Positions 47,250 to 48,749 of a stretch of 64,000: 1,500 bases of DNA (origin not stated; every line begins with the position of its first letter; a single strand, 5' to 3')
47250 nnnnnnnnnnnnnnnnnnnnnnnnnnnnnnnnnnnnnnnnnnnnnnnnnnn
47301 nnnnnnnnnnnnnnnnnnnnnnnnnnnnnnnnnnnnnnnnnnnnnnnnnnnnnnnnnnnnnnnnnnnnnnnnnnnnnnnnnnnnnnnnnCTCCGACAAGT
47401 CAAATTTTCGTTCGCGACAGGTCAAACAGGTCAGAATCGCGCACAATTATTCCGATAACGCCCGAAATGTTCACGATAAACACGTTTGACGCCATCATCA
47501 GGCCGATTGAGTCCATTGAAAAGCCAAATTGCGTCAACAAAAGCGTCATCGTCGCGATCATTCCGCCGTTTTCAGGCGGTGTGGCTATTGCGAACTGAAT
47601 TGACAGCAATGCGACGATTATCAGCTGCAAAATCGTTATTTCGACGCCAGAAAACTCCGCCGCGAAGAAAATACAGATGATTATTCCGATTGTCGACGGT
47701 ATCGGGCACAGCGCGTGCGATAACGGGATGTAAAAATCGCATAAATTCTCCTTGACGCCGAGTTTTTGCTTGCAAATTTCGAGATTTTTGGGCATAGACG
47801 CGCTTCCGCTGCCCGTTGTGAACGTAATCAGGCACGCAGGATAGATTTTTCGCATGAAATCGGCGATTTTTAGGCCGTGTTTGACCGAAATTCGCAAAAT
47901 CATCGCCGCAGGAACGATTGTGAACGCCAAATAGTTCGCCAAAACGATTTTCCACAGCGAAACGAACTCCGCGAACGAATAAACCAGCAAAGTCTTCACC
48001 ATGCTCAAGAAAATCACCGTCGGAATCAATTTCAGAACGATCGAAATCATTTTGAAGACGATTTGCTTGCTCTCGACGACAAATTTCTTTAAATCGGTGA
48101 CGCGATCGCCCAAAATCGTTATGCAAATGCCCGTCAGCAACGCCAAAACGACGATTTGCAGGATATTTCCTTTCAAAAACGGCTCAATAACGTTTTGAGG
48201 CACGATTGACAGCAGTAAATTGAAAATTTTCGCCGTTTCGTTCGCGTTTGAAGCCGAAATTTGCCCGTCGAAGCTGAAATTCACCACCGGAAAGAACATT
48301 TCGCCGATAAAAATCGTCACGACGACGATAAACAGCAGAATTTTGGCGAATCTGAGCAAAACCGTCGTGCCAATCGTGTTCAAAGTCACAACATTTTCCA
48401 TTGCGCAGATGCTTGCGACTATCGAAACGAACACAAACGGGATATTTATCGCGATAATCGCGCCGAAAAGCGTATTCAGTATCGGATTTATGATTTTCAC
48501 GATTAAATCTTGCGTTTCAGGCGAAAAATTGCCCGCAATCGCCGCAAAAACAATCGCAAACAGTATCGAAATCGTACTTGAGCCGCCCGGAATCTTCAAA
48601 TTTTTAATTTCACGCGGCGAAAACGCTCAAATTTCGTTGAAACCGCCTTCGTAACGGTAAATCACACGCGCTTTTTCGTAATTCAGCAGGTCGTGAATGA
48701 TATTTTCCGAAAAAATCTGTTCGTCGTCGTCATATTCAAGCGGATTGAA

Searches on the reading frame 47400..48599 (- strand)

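Call 58: search_protein_families(library=pfam, proteins=[window:47400-48599:-], max_evalue=0.001)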
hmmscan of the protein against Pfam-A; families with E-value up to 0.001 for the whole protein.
window:47400-48599:- (399 aa): 1 family
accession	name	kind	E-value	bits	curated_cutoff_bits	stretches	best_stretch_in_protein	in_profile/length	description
PF00375.23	SDF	-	4.4e-55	187.7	27.9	1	10-375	3-365/387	Sodium:dicarboxylate symporter family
